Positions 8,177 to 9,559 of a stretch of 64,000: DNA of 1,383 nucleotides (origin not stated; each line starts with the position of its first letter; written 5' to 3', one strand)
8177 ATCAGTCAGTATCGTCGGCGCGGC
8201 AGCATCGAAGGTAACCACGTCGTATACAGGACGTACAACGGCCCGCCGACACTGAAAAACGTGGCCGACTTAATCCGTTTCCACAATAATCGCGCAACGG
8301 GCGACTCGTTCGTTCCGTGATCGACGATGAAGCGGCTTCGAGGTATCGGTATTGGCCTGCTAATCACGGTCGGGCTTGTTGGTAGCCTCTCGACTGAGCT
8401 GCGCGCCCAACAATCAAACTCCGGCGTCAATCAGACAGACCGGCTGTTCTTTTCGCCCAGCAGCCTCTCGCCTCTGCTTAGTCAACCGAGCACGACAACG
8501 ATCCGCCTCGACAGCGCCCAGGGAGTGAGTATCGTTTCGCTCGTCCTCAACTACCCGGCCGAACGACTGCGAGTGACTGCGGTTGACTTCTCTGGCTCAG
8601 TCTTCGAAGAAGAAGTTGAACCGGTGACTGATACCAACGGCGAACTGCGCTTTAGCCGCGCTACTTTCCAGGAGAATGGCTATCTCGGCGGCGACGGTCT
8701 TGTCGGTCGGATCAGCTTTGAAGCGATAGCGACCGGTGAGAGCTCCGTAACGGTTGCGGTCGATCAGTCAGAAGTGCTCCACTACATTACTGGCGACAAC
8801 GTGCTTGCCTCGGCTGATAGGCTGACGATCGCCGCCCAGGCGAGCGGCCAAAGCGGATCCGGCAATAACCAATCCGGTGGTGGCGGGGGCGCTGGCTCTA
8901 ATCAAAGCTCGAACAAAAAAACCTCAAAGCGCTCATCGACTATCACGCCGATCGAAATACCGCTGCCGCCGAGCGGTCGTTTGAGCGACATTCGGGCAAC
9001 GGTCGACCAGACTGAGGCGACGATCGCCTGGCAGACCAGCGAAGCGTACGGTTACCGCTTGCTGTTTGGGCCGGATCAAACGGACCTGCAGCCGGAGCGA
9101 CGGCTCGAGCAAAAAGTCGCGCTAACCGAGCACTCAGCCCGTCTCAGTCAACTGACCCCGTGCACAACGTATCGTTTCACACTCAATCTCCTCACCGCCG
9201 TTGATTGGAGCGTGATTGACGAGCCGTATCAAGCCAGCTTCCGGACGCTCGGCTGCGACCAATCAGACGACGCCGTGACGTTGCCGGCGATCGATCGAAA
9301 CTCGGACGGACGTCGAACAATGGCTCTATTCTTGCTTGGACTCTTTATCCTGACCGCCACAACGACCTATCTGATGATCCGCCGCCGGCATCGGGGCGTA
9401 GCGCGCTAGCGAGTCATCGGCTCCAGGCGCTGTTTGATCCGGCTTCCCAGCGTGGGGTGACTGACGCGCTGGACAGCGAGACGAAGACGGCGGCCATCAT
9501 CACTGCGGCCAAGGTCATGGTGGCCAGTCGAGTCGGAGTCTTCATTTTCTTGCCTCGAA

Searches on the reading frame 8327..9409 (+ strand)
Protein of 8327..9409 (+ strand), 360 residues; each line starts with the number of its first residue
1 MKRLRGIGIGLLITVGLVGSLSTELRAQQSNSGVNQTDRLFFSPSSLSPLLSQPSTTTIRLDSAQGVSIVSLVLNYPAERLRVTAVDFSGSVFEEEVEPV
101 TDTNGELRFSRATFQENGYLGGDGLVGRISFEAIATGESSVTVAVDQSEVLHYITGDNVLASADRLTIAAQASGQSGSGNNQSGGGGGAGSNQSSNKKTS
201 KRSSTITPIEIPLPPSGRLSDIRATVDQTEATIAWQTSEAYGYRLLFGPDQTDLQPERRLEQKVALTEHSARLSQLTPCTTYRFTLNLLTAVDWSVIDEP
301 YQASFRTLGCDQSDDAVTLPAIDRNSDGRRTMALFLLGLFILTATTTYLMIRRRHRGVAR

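Call 29: search_protein_families(library=pfam, proteins=[window:8327-9409:+])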
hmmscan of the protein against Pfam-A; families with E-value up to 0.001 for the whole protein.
window:8327-9409:+ (360 aa): 2 families
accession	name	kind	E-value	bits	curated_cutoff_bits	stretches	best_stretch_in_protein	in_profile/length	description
PF16656.11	Pur_ac_phosph_N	-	0.00014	22.7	30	1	227-286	11-78/93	Purple acid Phosphatase, N-terminal domain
PF00041.27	fn3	-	0.00038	21.1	25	1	221-295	5-78/84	Fibronectin type III domain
